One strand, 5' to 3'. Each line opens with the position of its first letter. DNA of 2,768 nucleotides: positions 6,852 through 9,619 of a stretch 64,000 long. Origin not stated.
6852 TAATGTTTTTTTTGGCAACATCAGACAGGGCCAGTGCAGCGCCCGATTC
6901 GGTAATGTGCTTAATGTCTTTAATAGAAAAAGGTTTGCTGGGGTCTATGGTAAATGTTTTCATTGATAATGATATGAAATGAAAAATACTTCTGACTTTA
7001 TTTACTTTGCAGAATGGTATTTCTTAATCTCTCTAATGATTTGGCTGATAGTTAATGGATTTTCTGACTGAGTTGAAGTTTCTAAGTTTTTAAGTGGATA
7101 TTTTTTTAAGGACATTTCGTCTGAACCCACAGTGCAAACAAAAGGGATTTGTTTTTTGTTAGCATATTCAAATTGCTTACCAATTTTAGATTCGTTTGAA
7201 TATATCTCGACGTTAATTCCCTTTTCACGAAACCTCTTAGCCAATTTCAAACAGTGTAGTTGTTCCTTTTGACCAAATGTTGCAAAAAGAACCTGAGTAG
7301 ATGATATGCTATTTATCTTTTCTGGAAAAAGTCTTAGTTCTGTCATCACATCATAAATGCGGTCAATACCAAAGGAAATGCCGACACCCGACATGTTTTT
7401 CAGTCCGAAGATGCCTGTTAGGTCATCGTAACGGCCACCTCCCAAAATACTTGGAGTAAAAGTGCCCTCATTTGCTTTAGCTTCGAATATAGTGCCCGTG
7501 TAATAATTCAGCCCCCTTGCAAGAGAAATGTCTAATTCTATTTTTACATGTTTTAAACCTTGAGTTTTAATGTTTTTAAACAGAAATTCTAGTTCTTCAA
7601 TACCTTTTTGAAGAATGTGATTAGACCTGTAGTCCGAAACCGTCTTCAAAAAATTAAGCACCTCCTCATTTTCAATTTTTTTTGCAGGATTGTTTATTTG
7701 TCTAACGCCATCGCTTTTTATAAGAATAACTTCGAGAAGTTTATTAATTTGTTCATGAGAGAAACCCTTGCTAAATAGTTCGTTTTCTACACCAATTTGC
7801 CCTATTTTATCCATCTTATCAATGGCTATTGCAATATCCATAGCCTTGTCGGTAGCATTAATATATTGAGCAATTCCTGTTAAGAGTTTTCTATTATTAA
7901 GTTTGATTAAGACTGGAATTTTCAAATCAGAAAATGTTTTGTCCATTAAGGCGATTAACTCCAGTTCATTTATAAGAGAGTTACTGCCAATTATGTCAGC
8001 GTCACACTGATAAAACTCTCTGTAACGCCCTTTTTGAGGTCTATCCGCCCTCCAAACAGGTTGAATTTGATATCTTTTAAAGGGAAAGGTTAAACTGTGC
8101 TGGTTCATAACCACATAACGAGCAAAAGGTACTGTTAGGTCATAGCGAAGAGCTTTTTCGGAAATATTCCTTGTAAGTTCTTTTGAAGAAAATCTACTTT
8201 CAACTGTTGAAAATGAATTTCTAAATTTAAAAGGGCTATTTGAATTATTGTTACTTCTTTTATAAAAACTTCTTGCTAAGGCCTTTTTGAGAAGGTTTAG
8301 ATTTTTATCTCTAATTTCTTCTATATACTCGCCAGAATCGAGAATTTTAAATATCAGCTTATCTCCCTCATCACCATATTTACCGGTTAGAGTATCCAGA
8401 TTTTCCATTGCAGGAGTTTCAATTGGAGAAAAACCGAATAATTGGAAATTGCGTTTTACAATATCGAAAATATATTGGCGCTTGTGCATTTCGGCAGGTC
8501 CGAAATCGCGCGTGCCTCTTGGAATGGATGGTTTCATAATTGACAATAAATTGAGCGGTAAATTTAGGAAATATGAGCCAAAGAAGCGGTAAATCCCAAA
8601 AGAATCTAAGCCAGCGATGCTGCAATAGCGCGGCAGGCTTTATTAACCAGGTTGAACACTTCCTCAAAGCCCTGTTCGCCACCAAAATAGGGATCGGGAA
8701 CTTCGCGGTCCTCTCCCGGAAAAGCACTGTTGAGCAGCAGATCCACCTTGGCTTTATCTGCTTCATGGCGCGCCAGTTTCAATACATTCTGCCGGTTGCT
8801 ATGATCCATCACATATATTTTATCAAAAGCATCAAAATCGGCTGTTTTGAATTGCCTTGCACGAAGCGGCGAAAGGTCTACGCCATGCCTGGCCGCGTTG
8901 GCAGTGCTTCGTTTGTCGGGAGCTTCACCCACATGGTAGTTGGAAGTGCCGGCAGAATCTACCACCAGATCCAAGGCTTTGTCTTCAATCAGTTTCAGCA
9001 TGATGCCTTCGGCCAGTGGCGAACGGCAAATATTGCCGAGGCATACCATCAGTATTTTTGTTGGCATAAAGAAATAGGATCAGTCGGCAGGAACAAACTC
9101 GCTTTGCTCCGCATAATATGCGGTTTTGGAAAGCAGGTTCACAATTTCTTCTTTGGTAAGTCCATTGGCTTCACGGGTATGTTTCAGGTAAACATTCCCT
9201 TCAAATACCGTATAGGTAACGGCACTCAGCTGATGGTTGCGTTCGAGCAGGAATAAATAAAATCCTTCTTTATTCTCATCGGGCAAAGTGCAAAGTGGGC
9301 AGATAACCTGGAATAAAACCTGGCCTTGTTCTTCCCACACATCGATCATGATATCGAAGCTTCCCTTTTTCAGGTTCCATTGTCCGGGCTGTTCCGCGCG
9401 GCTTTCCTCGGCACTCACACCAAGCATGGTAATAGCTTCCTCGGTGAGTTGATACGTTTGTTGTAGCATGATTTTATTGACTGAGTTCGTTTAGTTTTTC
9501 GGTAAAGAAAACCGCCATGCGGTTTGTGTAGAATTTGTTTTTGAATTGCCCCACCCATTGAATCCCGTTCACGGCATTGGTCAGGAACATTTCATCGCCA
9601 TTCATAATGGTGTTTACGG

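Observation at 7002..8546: Housekeeping hisS is a gene-sized AT-rich island with a low-complexity insertion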

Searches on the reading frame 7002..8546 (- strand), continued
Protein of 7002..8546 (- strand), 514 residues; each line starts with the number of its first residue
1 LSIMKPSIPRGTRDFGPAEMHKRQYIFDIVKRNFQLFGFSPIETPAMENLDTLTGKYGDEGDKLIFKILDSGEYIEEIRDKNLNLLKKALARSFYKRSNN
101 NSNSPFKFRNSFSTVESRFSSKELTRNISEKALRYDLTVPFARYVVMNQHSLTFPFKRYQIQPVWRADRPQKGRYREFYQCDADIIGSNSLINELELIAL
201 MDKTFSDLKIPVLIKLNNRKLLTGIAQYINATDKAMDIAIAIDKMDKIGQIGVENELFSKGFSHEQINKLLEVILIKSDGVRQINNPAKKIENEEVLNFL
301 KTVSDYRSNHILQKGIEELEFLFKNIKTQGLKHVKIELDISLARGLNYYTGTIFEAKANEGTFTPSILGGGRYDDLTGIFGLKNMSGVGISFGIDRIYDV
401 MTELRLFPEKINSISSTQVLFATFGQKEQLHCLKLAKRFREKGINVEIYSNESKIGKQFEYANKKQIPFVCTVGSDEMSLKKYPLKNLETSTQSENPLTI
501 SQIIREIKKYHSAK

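Call 35: search_solved_structures(query=window:7002-8537:-, show_alignments=2, max_evalue=1e-20)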
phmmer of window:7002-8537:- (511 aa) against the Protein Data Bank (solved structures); distinct sequences matched with E-value up to 1e-20: 10.
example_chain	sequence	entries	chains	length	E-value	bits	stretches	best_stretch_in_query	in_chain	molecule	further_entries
6nhi_A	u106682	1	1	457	1.2e-136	459.5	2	117-491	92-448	Histidine--tRNA ligase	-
3net_A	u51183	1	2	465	7.6e-71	242.5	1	126-506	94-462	Histidyl-tRNA synthetase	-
4g84_A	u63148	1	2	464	5.4e-63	216.6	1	129-506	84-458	Histidine--tRNA ligase, cytoplasmic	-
4phc_A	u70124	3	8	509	8.1e-63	216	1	129-506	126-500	Histidine--tRNA ligase, cytoplasmic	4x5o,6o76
4g85_A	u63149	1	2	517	8.7e-63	215.9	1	129-506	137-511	Histidine-tRNA ligase, cytoplasmic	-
5w6m_A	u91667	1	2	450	1.9e-62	214.8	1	129-506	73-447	Histidine--tRNA ligase, cytoplasmic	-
3hri_A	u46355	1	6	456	9.7e-41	143.2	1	122-483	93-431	Histidyl-tRNA synthetase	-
3hrk_A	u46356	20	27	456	1.5e-39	139.3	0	312-489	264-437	Histidyl-tRNA synthetase | Histidyl-tRNA synthetase, putative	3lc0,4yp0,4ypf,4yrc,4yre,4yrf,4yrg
1wu7_A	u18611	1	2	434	1.1e-36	129.9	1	139-492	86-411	Histidyl-tRNA synthetase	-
1qe0_A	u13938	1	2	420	7.5e-23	84.2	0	335-492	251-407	Histidine--tRNA ligase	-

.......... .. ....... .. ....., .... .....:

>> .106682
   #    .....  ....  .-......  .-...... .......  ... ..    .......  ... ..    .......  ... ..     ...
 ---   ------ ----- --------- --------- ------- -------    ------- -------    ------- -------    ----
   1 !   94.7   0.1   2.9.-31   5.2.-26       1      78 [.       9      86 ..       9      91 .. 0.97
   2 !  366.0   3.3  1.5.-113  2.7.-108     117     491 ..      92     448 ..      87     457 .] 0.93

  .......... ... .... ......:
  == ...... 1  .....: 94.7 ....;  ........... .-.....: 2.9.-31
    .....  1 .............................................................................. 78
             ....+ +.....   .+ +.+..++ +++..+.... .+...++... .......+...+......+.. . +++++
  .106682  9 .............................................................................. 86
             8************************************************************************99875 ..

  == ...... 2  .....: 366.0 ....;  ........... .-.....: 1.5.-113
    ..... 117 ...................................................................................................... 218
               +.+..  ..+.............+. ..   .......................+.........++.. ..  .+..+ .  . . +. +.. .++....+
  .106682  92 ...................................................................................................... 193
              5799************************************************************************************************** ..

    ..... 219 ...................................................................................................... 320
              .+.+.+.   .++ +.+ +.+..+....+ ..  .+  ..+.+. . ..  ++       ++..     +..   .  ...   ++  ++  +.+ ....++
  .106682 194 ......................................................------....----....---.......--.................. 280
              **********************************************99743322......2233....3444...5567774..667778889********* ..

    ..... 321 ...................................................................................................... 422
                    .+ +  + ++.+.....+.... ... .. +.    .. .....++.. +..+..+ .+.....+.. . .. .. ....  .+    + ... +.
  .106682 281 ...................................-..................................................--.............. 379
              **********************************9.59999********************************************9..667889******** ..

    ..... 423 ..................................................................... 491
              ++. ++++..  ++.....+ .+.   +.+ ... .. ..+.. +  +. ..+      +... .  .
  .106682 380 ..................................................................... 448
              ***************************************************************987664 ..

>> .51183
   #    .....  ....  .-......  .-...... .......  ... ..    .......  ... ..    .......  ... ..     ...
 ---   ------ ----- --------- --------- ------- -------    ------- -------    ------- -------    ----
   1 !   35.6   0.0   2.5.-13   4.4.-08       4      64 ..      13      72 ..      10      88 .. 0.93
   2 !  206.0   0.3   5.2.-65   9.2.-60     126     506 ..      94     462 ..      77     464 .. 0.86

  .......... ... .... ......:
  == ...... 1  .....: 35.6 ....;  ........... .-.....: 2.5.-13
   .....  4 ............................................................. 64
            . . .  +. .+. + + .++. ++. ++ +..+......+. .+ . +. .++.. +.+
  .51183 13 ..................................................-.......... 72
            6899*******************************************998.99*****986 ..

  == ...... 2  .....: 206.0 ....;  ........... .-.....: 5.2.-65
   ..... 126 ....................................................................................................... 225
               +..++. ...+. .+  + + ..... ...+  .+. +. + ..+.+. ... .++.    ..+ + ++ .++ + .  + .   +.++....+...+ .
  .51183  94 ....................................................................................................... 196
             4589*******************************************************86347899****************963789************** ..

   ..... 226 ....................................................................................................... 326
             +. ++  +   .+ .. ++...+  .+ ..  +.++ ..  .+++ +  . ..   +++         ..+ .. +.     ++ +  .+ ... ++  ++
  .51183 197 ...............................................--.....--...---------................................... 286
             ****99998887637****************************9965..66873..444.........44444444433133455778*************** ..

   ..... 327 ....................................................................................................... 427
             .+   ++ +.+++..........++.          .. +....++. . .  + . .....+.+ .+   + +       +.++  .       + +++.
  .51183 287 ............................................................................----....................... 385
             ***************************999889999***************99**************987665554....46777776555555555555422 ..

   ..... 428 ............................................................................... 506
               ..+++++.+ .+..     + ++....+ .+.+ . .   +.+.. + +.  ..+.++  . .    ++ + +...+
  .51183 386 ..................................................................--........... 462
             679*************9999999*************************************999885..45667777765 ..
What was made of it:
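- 8190..8303 (-): Site-1 loop (aa 79-116), containing most of the Asn/Ser-rich low-complexity segment (aa 93-118, 8184-8261). The solved Bacteroidota HisRS 6nhi has about 5 aa here (call 35).
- Tried and rejected: The insertions were placed by sequence alignment to PDB 6nhi instead (call 35).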

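Call 50: predict_structure(alignment_id=A2)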
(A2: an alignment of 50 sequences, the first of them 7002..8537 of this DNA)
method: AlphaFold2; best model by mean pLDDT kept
length: 511 residues; sequences in the alignment: 50
mean_pLDDT: 62.4   pTM: 0.50
mean pLDDT of the five models: 62.4, 61.9, 61.4, 59.5, 57.2
residues with pLDDT >= 90: 52; 70-90: 180; 50-70: 82; < 50: 197
segments of 3 or more residues with pLDDT < 50: 1-11, 35-79, 85-137, 152-186, 280-285, 341-348, 355-390
pLDDT, mean of each block of 10 residues (from residue 1): 32 64 69 49 39 36 36 43 47 41 37 38 38 43 65 41 38 38 48 74 69 76 88 80 84 92 90 66 57 87 88 87 80 74 45 44 28 22 31 61 70 81 86 88 79 76 86 89 88 88 86 63
secondary structure, 60 per line:
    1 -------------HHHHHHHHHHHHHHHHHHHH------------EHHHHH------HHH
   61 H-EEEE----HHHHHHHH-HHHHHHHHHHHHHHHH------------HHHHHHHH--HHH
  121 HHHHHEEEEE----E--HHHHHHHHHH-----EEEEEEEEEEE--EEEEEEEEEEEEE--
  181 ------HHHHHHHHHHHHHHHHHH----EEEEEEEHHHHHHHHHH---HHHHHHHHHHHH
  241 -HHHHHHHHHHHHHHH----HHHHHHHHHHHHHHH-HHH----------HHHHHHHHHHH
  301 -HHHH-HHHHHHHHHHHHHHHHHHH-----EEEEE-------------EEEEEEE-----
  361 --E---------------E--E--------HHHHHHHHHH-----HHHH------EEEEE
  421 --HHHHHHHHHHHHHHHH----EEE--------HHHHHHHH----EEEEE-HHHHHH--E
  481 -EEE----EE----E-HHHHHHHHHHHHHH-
elements in order: H14-33 H47-51 H58-61 E63-66 H71-78 H80-95 H108-115 H118-125 E126-130 H138-147 E153-163 E166-178 H187-204 E209-215 H216-225 H229-240 H242-256 H261-275 H290-300 H302-305 H307-325 E331-335 E349-355 H391-400 H406-409 E416-420 H423-438 E443-445 H454-461 E466-470 H472-477 E482-484 H497-510
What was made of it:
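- Tried and rejected: The AlphaFold model was poor (mean pLDDT 62, catalytic core below 50; call 50).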

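Call 51: search_dna_similar(query=window:7002-8537:-, collection=phages, mode=protein, max_rows=8)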
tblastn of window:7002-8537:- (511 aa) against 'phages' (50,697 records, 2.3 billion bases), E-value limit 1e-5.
Records with a match: 15; places in all: 15; records where one place covers at least 80% of the query: 3.
Best place of each record, by identity: <60% 15.
By first word of the organism name: Listeria 6; Bacteriophage 5; Klebsiella 2; Staphylococcus 1; Enterococcus 1.
By host as written in the record: Listeria monocytogenes 6; - 5; Klebsiella pneumoniae ST11-OXA245 1; Klebsiella pneumoniae ST512-KPC3 1; Staphylococcus aureus 1; Enterococcus faecalis 1.
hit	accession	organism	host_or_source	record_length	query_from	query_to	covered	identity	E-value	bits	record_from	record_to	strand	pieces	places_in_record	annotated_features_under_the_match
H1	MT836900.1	Bacteriophage sp.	human fecal samples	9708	2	508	89%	45.5%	9e-79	353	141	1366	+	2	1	record has no annotation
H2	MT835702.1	Bacteriophage sp.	human fecal samples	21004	8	443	85%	33.6%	2e-54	203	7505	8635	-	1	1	record has no annotation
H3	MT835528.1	Bacteriophage sp.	human fecal samples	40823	4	502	98%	24.6%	4e-27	122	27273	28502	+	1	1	record has no annotation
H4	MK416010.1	Klebsiella phage ST11-OXA245phi3.2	Klebsiella pneumoniae ST11-OXA245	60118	123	499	74%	23.5%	1e-14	83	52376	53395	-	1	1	histidyl-tRNA ligase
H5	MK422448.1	Klebsiella phage ST512-KPC3phi13.3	Klebsiella pneumoniae ST512-KPC3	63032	123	499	74%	23.5%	1e-14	83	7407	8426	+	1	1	histidyl-tRNA synthetase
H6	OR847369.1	Listeria phage LM 4-11-1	Listeria monocytogenes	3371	152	490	66%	25.9%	1e-17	92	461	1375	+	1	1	record has no annotation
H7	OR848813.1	Listeria phage LM 4-14-1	Listeria monocytogenes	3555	152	490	66%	25.9%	1e-17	92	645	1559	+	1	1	record has no annotation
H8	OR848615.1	Listeria phage LM 4-14-1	Listeria monocytogenes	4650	130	495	72%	23.9%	1e-16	89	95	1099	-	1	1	record has no annotation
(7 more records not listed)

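Call 52: search_dna_similar(query=window:7002-8537:-, collection=plasmids, mode=protein, max_rows=8)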
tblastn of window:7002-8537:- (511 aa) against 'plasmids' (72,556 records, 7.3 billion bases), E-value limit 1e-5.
Records with a match: 95; places in all: 98; records where one place covers at least 80% of the query: 24.
Best place of each record, by identity: <60% 95.
By first word of the organism name: Tetragenococcus 9; Pseudoalteromonas 8; Streptomyces 7; Sinorhizobium 5; Paracoccus 4; Haladaptatus 4; Escherichia 4; Bacillus 3; Paraclostridium 3; Klebsiella 3; and 36 more.
By predicted mobility (MOB-suite, as given by PLSDB): non-mobilizable 80; mobilizable 13; conjugative 2.
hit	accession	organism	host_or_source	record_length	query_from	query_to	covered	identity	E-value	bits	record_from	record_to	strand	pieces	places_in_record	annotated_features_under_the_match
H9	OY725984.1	Phocaeicola massiliensis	-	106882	2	505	99%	50.0%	8e-142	458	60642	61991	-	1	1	record has no annotation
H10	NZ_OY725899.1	Bacteroides finegoldii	-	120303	2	505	99%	50.0%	2e-136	442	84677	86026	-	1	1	hisS: histidine--tRNA ligase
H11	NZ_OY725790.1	Parabacteroides distasonis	-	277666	2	501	98%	49.6%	4e-134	436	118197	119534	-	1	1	hisS: histidine--tRNA ligase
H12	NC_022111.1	Prevotella sp. oral taxon 299 str. F0039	Homo sapiens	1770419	2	491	96%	50.0%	4e-132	430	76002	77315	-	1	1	none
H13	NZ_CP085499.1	Bacillus cereus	coffee,cell culture,root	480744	7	508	98%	31.3%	3e-49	189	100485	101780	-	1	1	histidine--tRNA ligase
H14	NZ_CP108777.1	Embleya sp. NBC_00896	-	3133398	1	491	96%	31.2%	2e-50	193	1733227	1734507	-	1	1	none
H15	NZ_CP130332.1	Lysinibacillus fusiformis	Winter wheat (Triticum ...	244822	7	490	95%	30.7%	5e-43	171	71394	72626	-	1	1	histidine--tRNA ligase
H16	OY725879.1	Subdoligranulum variabile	-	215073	1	468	92%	28.4%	3e-36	150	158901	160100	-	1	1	none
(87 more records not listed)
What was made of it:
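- On Resistance-type second aaRS copy: The best plasmid hit is 50% identical and the best phage hit 45.5% (calls 51, 52).
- Tried and rejected: These found no vector candidate (calls 51, 52).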

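Call 62: find_related_loci(query=window:7002-8537:-, collection=metagenome_contigs, flank=6000)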
Query window:7002-8537:- (511 aa) in metagenome_contigs; peptide patterns used: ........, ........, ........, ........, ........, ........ (x = any residue, [..] = any of these).
317 stretches matched a pattern; 151 encode a relative of the query (tblastn E <= 1e-3); the best 80 are kept; 80 distinct loci.
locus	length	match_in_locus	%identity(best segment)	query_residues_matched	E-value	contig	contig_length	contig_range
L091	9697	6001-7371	61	1-502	0e+0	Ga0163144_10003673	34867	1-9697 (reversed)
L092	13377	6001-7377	57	1-505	0e+0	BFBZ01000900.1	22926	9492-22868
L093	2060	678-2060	58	1-509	0e+0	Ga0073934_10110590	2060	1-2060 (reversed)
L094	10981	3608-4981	59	1-506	0e+0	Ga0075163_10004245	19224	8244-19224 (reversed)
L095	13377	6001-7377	60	1-505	0e+0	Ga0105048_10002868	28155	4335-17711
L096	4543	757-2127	58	1-505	0e+0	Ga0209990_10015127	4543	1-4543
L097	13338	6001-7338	60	1-490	0e+0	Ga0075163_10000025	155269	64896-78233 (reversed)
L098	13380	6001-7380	56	1-507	0e+0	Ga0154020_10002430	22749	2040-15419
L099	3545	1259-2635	57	1-505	0e+0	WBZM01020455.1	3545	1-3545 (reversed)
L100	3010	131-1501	58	1-505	0e+0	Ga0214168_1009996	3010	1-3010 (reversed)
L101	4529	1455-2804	59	1-496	0e+0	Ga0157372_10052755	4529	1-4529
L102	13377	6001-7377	57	1-505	0e+0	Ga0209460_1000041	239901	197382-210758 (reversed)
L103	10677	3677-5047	58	1-505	2e-180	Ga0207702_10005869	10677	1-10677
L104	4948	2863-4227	58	1-505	0e+0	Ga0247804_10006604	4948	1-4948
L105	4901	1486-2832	56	1-490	3e-180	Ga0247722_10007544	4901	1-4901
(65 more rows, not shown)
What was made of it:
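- Tried and rejected: A protein-seeded scan found nothing closer than 61% (call 62).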

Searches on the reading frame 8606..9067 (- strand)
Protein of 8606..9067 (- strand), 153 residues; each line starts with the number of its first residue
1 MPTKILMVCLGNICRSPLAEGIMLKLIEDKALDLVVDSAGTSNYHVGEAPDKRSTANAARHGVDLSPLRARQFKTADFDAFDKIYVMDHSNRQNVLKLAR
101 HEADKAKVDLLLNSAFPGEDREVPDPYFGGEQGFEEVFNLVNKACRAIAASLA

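Call 49: search_protein_families(library=pfam, proteins=[window:8606-9067:-], max_evalue=0.001)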
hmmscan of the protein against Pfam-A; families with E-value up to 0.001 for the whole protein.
window:8606-9067:- (153 aa): 1 family
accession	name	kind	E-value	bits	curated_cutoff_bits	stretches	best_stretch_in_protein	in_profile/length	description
PF01451.26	LMWPc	-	3e-36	125.2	23.2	1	5-147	1-142/144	Low molecular weight phosphotyrosine protein phosphatase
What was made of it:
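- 8606..9067 (-): Low-molecular-weight protein tyrosine phosphatase: the native upstream neighbour. Pfam LMWPc, E = 3e-36 (call 49).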

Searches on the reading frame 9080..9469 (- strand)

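Call 49: search_protein_families(library=pfam, proteins=[window:9080-9469:-], max_evalue=0.001)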
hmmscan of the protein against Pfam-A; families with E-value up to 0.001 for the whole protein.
window:9080-9469:- (129 aa): 1 family
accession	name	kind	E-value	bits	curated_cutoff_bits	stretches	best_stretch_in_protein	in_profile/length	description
PF10722.14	YbjN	-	1.7e-06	28.7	22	1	11-116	7-113/126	Putative bacterial sensory transduction regulator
